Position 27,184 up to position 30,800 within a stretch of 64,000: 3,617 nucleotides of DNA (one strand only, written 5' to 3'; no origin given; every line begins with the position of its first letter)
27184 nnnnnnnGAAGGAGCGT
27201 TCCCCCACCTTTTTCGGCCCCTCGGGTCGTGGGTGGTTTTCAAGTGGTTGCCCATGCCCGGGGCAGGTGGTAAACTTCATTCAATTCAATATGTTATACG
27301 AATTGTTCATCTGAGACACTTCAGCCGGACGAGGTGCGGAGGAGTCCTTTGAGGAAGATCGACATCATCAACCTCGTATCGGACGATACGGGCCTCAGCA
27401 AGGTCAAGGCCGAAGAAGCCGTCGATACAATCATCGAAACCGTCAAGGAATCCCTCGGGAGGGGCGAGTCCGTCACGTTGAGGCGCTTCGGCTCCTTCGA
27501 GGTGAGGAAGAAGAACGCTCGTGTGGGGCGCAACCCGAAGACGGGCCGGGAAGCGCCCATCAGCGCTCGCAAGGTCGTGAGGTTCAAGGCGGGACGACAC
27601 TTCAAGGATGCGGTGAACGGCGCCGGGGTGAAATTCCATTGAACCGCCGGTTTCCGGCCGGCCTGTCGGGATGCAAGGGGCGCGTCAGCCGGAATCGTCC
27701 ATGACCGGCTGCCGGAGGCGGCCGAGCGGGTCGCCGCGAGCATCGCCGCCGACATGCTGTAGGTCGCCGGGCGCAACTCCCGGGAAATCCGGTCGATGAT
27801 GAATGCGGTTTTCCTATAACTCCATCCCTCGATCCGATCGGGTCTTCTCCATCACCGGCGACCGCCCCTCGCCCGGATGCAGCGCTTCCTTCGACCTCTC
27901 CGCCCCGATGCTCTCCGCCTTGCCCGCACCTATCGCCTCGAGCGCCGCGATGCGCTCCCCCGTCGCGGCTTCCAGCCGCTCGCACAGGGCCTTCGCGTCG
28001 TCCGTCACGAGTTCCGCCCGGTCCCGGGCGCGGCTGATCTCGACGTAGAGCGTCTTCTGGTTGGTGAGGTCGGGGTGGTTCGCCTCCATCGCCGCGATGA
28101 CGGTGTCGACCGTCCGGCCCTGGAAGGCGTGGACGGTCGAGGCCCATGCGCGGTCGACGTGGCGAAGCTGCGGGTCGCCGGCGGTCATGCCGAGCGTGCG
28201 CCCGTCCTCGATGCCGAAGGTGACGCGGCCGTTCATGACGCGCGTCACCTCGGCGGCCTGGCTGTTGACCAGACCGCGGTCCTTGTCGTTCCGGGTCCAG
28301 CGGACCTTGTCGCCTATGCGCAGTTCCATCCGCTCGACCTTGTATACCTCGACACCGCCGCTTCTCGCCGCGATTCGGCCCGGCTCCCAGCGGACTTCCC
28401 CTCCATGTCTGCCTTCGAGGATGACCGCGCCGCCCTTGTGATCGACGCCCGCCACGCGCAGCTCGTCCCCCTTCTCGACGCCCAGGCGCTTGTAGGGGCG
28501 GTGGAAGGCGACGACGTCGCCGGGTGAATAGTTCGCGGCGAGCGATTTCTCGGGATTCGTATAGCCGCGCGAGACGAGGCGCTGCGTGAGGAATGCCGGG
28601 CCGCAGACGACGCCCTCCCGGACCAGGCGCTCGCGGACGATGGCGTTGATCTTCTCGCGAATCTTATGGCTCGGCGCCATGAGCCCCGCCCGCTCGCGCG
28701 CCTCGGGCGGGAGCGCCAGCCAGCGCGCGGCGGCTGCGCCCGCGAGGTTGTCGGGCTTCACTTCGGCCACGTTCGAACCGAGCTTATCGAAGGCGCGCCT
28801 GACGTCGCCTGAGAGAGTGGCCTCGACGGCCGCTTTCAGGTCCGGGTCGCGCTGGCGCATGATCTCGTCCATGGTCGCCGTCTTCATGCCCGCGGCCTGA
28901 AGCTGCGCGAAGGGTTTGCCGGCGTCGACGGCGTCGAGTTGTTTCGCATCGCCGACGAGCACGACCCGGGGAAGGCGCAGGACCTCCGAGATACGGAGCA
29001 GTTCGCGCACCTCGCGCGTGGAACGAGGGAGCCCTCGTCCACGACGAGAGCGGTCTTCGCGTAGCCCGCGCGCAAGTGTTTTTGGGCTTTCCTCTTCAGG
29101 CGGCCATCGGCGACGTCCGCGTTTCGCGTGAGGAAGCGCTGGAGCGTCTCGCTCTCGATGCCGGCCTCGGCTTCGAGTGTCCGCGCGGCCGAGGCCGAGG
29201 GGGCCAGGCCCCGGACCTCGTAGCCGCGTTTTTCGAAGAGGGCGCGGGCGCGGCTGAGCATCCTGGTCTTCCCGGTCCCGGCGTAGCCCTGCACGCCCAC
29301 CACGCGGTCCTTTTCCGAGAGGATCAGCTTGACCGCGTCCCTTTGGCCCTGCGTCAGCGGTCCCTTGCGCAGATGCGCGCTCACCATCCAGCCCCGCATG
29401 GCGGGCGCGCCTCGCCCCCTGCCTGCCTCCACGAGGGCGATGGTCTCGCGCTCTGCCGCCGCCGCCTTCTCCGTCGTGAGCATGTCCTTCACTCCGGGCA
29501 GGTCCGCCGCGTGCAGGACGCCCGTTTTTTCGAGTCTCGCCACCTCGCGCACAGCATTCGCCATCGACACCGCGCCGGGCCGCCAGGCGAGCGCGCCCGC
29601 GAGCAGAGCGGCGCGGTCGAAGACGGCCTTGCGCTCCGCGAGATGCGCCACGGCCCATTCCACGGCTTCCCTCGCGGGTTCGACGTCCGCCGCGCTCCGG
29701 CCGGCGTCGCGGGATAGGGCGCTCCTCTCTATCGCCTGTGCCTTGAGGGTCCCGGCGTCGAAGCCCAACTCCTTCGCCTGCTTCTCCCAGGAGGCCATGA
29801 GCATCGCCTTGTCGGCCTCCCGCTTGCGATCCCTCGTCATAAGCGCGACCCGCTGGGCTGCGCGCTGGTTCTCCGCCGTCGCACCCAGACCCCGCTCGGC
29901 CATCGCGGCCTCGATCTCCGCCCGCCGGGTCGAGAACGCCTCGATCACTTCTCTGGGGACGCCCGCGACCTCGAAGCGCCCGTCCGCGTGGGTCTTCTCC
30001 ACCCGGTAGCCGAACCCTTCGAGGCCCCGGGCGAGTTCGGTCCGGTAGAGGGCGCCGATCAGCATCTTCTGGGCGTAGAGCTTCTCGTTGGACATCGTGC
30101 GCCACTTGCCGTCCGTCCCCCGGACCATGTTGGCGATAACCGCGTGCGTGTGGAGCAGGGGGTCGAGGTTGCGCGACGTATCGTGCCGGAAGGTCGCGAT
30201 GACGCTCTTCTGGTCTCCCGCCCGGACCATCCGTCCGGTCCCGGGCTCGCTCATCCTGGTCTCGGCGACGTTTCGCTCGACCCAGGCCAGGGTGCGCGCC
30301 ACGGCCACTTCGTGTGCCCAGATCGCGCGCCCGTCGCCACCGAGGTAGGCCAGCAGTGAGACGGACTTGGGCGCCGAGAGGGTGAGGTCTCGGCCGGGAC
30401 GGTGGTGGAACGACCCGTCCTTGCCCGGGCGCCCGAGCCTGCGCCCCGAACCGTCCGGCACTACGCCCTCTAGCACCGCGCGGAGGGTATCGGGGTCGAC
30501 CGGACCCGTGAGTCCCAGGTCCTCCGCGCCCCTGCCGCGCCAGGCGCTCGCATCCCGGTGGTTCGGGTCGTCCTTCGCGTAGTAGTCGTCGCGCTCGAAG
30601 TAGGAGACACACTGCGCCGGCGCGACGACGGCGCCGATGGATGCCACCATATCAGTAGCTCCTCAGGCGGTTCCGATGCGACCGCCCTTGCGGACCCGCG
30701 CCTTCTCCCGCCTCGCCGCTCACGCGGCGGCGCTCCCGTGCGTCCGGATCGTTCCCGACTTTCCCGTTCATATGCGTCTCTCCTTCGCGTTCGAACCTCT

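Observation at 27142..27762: Integrase 3'-end sequence duplicated in three places, including flanking the HU gene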

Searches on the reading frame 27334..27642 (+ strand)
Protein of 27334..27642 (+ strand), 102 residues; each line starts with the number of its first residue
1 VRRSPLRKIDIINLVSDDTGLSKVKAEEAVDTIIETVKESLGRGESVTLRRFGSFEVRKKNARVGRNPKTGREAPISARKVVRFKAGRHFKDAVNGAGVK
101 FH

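Call 12: search_protein_families(library=pfam, proteins=[window:27334-27642:+], max_evalue=0.01)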
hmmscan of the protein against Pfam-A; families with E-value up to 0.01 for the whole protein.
window:27334-27642:+ (102 aa): 4 families
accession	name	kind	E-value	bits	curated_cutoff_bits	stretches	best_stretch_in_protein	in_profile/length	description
PF00216.26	Bac_DNA_binding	-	3e-30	104.7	22.4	1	7-95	2-90/90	Bacterial DNA-binding protein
PF18291.6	HU-HIG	-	1.8e-07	31.6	26.2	1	11-97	37-121/125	HU domain fused to wHTH, Ig, or Glycine-rich motif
PF18175.6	HU-CCDC81_bac_2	-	0.0012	19.1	35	1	12-59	4-51/70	CCDC81-like prokaryotic HU domain 2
PF18289.6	HU-CCDC81_euk_2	-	0.0017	18.8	26.1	1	14-63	9-60/75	CCDC81 eukaryotic HU domain 2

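Call 59: find_encoding_contigs(protein=window:27349-27639:+, flank=6000, max_places=8)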
Protein seq(97 aa) (97 aa): no gene with exactly this product is on record in the collection.

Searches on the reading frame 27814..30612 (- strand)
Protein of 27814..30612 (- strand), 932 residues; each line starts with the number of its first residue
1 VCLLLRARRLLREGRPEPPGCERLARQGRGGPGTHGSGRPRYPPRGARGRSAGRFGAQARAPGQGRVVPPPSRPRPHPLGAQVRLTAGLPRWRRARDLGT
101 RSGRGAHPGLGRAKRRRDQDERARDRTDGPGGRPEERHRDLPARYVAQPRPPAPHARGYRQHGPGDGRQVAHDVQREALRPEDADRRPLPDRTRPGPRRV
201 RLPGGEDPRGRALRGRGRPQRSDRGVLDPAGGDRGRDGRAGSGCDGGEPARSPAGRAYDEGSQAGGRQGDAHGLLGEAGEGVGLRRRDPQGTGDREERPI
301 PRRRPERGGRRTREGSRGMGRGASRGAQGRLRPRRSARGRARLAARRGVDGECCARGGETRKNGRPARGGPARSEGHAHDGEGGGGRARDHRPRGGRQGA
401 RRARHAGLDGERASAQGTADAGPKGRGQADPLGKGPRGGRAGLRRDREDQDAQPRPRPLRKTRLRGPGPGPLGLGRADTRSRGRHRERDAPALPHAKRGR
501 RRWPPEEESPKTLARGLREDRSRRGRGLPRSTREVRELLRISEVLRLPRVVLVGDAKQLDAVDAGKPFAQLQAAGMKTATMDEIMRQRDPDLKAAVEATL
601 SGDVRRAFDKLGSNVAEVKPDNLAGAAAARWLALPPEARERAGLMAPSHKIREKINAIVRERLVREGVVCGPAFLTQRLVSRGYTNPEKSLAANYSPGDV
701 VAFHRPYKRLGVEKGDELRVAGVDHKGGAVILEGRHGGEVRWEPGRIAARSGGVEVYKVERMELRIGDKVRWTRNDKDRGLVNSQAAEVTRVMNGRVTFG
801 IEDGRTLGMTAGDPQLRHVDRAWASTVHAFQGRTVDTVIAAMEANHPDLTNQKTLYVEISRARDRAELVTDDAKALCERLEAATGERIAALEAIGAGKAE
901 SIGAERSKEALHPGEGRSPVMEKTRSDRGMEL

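Call 12: search_protein_families(library=pfam, proteins=[window:27814-30612:-], max_evalue=0.01)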
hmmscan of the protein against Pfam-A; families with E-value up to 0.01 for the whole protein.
window:27814-30612:- (932 aa): 2 families
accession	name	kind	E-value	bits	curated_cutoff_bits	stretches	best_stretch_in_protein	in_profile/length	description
PF13604.12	AAA_30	-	1.2e-16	61.5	27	1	531-612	101-181/191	AAA domain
PF13538.12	UvrD_C_2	-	3.8e-07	30.3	27.4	1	822-868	2-51/52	UvrD-like helicase C-terminal domain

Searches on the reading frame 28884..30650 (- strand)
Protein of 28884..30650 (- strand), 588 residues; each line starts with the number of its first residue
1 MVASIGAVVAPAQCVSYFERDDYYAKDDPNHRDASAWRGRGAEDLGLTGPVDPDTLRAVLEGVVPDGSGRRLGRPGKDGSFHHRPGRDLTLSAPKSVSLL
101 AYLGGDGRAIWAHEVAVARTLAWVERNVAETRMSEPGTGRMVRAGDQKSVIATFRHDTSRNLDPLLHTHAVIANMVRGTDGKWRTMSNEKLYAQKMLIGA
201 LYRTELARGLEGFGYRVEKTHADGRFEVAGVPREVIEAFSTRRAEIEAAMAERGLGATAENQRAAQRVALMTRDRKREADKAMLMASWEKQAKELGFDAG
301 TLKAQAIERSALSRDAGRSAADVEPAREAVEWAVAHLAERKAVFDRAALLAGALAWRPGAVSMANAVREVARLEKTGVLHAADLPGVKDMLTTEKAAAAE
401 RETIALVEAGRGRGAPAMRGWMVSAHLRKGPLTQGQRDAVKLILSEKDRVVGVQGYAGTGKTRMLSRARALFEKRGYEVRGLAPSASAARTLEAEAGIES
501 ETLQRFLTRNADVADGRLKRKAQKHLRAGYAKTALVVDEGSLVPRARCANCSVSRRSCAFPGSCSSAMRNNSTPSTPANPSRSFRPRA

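Call 12: search_protein_families(library=pfam, proteins=[window:28884-30650:-], max_evalue=0.01)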
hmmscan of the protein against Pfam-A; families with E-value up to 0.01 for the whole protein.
window:28884-30650:- (588 aa): 5 families
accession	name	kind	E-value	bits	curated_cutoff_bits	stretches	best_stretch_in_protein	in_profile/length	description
PF08751.17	TrwC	-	1.1e-81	275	25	1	14-294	4-285/286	TrwC relaxase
PF13604.12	AAA_30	-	1.3e-25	90.7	27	1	432-544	2-101/191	AAA domain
PF13245.12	AAA_19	-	8.1e-09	36.2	25.1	1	436-543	1-102/134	AAA domain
PF05970.20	PIF1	-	0.00082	19.5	25.9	1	432-545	2-116/223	PIF1-like helicase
PF22232.2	TraI_hel_assoc_N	-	0.0022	19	27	1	455-508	1-55/99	TraI helicase-associated ssDNA bd, N-terminal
